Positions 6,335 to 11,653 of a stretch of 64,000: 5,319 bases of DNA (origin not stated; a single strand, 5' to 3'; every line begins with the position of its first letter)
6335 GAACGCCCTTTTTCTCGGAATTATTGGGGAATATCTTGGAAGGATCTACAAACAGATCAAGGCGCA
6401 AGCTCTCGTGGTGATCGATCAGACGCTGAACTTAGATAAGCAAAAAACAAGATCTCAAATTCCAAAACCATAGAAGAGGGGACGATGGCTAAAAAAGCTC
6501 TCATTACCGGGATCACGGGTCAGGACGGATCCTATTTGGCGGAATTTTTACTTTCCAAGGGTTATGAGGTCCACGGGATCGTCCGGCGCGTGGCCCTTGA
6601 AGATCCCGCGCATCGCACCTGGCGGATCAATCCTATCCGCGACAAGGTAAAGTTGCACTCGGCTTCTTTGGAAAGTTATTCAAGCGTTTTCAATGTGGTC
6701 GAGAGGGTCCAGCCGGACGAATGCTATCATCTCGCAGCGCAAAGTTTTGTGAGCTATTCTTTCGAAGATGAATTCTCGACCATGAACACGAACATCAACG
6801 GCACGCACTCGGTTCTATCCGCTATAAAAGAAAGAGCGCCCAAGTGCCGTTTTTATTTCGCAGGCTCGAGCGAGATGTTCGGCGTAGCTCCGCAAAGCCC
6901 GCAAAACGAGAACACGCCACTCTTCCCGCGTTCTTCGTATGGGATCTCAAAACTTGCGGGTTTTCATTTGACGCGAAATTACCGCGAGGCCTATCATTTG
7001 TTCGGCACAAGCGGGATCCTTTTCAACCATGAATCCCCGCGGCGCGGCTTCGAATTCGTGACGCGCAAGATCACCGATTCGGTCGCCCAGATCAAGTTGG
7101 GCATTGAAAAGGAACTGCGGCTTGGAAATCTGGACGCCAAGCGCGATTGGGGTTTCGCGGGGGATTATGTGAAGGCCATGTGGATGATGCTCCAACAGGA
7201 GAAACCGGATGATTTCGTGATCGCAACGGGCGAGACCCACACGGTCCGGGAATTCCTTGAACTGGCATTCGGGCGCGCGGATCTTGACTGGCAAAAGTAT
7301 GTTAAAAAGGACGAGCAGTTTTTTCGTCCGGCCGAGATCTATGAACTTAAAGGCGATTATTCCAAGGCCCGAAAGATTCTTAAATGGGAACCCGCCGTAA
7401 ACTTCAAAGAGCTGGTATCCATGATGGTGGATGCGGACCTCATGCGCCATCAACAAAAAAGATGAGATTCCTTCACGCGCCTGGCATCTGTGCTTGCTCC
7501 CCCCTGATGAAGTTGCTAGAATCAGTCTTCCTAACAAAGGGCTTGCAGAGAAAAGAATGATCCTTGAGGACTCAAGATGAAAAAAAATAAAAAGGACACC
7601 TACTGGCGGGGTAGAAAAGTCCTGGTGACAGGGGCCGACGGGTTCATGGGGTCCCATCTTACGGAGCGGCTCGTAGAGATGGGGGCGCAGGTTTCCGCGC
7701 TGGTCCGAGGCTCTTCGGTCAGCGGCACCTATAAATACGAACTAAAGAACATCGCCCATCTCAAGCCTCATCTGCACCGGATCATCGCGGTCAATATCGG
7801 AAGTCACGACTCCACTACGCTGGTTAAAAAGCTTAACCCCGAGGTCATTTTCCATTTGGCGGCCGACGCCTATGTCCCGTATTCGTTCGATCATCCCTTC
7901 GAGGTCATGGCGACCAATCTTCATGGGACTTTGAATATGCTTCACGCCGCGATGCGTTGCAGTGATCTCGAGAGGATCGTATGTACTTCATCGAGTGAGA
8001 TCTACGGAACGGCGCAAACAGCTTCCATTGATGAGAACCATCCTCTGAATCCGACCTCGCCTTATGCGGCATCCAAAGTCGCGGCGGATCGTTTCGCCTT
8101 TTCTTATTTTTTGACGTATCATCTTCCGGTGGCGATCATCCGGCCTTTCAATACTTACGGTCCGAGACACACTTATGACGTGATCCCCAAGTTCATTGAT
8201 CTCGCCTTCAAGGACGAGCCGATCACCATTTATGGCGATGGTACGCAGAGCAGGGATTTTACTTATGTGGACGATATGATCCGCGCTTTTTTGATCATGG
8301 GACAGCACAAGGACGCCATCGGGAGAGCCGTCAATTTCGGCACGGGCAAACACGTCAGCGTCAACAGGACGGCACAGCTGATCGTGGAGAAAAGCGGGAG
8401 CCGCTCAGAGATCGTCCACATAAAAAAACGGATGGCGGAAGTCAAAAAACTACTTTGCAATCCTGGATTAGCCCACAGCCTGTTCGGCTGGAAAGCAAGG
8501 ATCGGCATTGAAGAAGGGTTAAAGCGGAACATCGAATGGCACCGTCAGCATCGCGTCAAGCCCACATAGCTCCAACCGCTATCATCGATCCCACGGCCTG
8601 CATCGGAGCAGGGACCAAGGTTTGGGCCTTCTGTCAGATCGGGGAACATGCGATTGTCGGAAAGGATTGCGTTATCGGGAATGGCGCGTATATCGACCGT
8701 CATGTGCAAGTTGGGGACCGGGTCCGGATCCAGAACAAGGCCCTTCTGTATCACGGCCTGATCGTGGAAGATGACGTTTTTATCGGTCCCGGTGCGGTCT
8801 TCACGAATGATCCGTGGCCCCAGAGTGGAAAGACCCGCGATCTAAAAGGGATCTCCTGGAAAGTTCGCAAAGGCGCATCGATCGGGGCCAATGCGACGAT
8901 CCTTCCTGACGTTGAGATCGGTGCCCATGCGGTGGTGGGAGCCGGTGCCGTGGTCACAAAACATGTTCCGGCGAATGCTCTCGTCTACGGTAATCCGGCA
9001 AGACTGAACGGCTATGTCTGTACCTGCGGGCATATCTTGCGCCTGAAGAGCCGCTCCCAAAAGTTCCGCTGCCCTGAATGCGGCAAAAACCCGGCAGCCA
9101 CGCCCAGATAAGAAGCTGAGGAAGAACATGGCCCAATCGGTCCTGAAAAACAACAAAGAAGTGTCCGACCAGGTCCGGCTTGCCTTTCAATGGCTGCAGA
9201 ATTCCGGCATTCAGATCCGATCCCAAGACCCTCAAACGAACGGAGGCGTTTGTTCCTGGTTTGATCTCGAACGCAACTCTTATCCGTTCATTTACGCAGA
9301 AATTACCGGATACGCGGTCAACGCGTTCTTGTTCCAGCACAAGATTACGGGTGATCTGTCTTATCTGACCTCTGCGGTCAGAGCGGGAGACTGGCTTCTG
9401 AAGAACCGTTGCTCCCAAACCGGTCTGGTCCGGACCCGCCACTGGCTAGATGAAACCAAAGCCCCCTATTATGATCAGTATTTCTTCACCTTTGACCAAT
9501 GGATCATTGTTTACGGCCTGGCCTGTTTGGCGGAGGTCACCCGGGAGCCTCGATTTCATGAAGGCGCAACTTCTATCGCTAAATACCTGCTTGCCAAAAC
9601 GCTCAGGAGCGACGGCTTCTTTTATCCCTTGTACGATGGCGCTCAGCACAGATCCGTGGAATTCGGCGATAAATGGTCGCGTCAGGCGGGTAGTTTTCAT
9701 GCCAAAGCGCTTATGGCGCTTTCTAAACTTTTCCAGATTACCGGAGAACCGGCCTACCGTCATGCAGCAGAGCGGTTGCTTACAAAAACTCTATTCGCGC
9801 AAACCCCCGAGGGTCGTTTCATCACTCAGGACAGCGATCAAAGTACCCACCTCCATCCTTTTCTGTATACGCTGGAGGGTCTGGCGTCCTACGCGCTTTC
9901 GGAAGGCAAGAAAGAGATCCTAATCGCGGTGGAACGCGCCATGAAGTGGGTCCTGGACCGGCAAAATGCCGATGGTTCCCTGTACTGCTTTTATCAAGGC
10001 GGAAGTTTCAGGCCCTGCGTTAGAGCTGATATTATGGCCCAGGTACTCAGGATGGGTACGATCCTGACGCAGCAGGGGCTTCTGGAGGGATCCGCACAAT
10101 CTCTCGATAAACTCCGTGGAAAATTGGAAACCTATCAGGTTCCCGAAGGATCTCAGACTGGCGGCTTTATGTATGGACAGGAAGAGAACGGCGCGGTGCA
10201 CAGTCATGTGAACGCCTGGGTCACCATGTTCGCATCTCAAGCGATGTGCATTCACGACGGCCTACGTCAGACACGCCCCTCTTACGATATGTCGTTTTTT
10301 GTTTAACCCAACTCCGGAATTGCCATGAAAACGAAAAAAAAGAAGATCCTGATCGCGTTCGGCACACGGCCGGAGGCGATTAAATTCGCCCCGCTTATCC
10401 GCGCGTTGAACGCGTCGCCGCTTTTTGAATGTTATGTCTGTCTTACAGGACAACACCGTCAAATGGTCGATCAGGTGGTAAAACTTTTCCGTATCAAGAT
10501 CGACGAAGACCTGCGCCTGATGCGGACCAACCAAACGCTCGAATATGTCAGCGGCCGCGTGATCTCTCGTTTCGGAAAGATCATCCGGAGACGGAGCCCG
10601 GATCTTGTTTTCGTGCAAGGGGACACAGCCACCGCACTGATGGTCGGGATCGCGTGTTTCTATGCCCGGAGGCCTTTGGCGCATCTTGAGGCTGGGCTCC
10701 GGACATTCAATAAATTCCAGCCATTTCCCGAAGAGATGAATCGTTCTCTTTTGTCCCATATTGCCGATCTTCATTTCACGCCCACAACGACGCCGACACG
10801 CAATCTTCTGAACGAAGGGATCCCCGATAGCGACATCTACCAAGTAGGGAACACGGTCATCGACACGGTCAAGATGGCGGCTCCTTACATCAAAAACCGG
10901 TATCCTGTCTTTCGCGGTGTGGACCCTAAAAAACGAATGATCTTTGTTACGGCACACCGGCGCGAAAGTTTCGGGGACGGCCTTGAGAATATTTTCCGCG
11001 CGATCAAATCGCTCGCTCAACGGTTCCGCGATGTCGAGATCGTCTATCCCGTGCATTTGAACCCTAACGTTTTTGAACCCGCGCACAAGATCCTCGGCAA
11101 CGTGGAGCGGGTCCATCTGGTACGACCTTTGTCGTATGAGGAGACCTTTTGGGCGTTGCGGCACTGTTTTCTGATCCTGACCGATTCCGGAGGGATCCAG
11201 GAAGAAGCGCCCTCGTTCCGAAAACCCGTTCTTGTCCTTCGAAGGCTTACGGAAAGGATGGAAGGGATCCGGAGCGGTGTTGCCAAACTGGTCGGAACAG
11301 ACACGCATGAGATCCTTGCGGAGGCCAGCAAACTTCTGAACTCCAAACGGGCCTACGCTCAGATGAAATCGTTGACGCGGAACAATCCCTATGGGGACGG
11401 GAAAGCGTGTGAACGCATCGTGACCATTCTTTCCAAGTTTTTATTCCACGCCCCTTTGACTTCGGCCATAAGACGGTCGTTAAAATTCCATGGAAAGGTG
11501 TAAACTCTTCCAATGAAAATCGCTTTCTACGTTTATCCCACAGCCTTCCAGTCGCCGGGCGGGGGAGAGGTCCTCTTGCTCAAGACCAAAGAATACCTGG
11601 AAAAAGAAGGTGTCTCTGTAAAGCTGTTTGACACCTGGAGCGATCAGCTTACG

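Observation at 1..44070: Three class B (B12-binding) radical SAM enzymes plus four class I methyltransferases imply an unusually heavily C- and O-methylated glycan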

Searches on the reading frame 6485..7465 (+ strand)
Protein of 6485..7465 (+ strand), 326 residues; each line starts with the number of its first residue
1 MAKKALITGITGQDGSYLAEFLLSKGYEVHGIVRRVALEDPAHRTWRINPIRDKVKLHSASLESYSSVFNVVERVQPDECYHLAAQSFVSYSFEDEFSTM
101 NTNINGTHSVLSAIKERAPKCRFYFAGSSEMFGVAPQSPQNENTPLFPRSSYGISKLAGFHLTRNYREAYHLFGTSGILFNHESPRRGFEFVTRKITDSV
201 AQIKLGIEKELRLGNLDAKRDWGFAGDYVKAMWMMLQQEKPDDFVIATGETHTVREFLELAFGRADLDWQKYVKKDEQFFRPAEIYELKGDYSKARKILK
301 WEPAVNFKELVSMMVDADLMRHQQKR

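Call 5: search_protein_families(library=pfam, proteins=[window:6485-7465:+], max_evalue=0.001)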
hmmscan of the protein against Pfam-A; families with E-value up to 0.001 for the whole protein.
window:6485-7465:+ (326 aa): 4 families
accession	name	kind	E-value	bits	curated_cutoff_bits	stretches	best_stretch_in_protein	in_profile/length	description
PF16363.11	GDP_Man_Dehyd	-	8.1e-119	397.4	27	1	6-314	1-332/332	GDP-mannose 4,6 dehydratase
PF01370.27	Epimerase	-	2.9e-62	210.7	20.9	1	5-247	1-240/240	NAD dependent epimerase/dehydratase family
PF04321.23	RmlD_sub_bind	-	2.6e-07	30.4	27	1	4-181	2-154/287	RmlD substrate binding domain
PF02719.21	Polysacc_synt_2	-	0.00017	21.3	20.2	1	6-116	2-117/293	Polysaccharide biosynthesis protein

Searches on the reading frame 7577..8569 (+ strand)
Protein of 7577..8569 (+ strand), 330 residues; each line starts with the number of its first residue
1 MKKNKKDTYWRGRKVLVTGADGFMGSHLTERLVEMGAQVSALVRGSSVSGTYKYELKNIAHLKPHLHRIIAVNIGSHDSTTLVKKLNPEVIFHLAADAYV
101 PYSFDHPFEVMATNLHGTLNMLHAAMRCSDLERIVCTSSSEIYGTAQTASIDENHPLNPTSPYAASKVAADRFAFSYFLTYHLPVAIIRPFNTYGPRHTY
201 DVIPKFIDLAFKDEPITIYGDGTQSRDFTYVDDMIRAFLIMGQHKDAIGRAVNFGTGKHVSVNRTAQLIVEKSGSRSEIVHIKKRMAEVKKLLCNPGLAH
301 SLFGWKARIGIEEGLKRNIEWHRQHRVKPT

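Call 5: search_protein_families(library=pfam, proteins=[window:7577-8569:+], max_evalue=0.001)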
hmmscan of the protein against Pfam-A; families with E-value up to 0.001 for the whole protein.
window:7577-8569:+ (330 aa): 8 families
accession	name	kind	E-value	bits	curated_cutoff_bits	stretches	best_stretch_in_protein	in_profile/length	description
PF16363.11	GDP_Man_Dehyd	-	1.2e-61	209.4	27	1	16-317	1-331/332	GDP-mannose 4,6 dehydratase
PF01370.27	Epimerase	-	4.7e-56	190.3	20.9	1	15-254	1-239/240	NAD dependent epimerase/dehydratase family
PF02719.21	Polysacc_synt_2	-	2e-15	57.2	20.2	1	15-282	1-256/293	Polysaccharide biosynthesis protein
PF07993.18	NAD_binding_4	-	3e-14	53.2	20.1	1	17-195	1-209/258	Male sterility protein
PF01073.25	3Beta_HSD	-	3.2e-13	49.8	22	1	16-238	1-225/280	3-beta hydroxysteroid dehydrogenase/isomerase family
PF04321.23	RmlD_sub_bind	-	9.8e-12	45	27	1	14-280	2-239/287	RmlD substrate binding domain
PF00106.31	adh_short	-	1.8e-06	28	26.6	0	109-174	103-160/195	short chain dehydrogenase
PF13460.12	NAD_binding_10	-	0.00021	21.7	27.2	0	19-177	1-134/184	NAD(P)H-binding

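Call 55: search_protein_families(library=ncbifam, proteins=[window:7577-8569:+], max_evalue=1e-10)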
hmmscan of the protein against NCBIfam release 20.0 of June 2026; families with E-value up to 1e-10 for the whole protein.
window:7577-8569:+ (330 aa): 20 families
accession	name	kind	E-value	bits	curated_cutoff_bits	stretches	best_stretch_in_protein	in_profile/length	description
TIGR04180.1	EDH_00030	hypoth_equivalog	9.1e-77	258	475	1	15-308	1-295/297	NAD-dependent 4,6-dehydratase LegB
TIGR01181.1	dTDP_gluc_dehyt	equivalog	1.3e-53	182.2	365.1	1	14-326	1-315/321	dTDP-glucose 4,6-dehydratase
TIGR01179.1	galE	equivalog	1e-35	123.2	262.3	1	14-326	1-329/332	UDP-glucose 4-epimerase GalE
TIGR02622.1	CDP_4_6_dhtase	equivalog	1.1e-34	120.1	278.45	1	10-325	2-333/352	CDP-glucose 4,6-dehydratase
NF007582.0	PRK10217.1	equivalog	2.2e-29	102.7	698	1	13-265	2-265/355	dTDP-glucose 4,6-dehydratase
NF011728.1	PRK15181.1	equivalog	2.9e-29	102.2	760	1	13-323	16-338/348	Vi polysaccharide biosynthesis UDP-N-acetylglucosaminuronic acid C-4 epimerase TviC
NF007490.0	PRK10084.1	subfamily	1.2e-27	96.9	649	1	14-323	2-335/361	dTDP-glucose 4,6-dehydratase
TIGR01472.1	gmd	equivalog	3.9e-26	92.1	415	1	14-270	2-265/342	GDP-mannose 4,6-dehydratase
TIGR02197.1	heptose_epim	equivalog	1.6e-23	83.3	274.6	1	15-283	1-270/316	ADP-glyceromanno-heptose 6-epimerase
NF047922.1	GDPFucSynFcl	equivalog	4.8e-23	82.1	500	1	105-326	72-305/308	GDP-L-fucose synthase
TIGR03466.1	HpnA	hypoth_equivalog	3.2e-20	72.3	367.65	1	14-198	2-175/327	hopanoid-associated sugar epimerase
NF008872.0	PRK11908.1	equivalog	1.2e-19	70.6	294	1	13-278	2-276/349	bifunctional UDP-4-keto-pentose/UDP-xylose synthase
NF043036.1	ErythonDh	equivalog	4.6e-17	62.2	325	1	14-173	2-159/321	D-erythronate dehydrogenase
NF042422.1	oxyalk_red_OleD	equivalog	1.8e-15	57.1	580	1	14-242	2-215/329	2-alkyl-3-oxoalkanoate reductase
NF007956.0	PRK10675.1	subfamily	2e-15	56.8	394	1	14-195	2-182/338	UDP-glucose 4-epimerase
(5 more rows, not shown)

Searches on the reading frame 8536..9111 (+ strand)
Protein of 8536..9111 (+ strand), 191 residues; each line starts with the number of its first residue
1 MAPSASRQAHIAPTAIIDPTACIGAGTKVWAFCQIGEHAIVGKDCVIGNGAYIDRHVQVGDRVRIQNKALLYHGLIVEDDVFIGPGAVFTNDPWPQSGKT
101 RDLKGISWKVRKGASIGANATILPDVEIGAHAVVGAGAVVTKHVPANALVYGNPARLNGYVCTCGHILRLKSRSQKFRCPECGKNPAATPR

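Call 5: search_protein_families(library=pfam, proteins=[window:8536-9111:+], max_evalue=0.001)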
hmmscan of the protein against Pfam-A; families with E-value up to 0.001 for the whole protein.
window:8536-9111:+ (191 aa): 6 families
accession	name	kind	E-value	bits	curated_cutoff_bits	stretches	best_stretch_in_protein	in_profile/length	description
PF00132.30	Hexapep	-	1.3e-25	88.4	27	3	110-142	4-36/36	Bacterial transferase hexapeptide (six repeats)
PF25084.1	LbH_EIF2B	-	4e-12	46.5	54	1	7-90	8-94/105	EIF2B subunit epsilon LbH domain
PF14602.12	Hexapep_2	-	9.6e-11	41.7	27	1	115-142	9-34/34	Hexapeptide repeat of succinyl-transferase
PF25087.1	GMPPB_C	-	4.1e-05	23.7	39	0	10-89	24-95/110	GMPPB C-terminal domain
PF24894.1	Hexapep_GlmU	-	0.00049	20.6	23.3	0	38-87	34-81/104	GlmU-like, C-terminal hexapeptide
PF25247.1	LbH_GLGC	-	0.00055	20.3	27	0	40-73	75-107/135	GLGC left-handed parallel beta-helix domain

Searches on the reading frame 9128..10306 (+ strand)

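Call 5: search_protein_families(library=pfam, proteins=[window:9128-10306:+], max_evalue=0.001)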
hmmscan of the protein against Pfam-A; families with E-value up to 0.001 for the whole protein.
window:9128-10306:+ (392 aa): 4 families
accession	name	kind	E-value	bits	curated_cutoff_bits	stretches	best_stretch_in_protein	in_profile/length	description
PF07944.18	Beta-AFase-like_GH127_cat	-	9.3e-06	25.3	24.9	0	191-276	177-259/376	Beta-L-arabinofuranosidase, GH127 catalytic domain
PF03663.20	Glyco_hydro_76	-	3.3e-05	24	25.9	0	30-158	125-255/366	Glycosyl hydrolase family 76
PF06917.19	Pectate_lyase_2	-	3.6e-05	23.1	26.6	0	191-242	405-456/491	Periplasmic pectate lyase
PF06662.19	C5-epim_C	-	0.00077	19.4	23.3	0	61-215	32-184/188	D-glucuronyl C5-epimerase C-terminus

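Call 55: search_protein_families(library=ncbifam, proteins=[window:9128-10306:+], max_evalue=1e-10)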
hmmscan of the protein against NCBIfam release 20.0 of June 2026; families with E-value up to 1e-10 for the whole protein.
window:9128-10306:+ (392 aa): 0 families

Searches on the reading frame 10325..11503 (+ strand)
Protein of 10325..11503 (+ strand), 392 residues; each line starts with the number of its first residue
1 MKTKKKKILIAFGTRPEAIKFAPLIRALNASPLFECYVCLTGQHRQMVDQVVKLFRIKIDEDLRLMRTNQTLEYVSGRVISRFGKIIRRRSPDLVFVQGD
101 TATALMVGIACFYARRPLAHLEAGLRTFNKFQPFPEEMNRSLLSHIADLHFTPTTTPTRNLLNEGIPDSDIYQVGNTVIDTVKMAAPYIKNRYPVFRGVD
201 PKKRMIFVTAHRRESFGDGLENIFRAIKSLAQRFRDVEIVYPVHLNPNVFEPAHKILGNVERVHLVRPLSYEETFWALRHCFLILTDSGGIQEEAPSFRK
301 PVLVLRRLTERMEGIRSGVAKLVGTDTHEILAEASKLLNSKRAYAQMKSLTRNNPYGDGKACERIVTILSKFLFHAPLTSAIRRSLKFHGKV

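Call 5: search_protein_families(library=pfam, proteins=[window:10325-11503:+], max_evalue=0.001)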
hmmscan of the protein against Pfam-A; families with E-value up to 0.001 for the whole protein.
window:10325-11503:+ (392 aa): 1 family
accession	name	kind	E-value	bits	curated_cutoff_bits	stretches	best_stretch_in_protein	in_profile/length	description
PF02350.25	Epimerase_2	-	4.8e-111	371.4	30.6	1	27-369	2-346/347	UDP-N-acetylglucosamine 2-epimerase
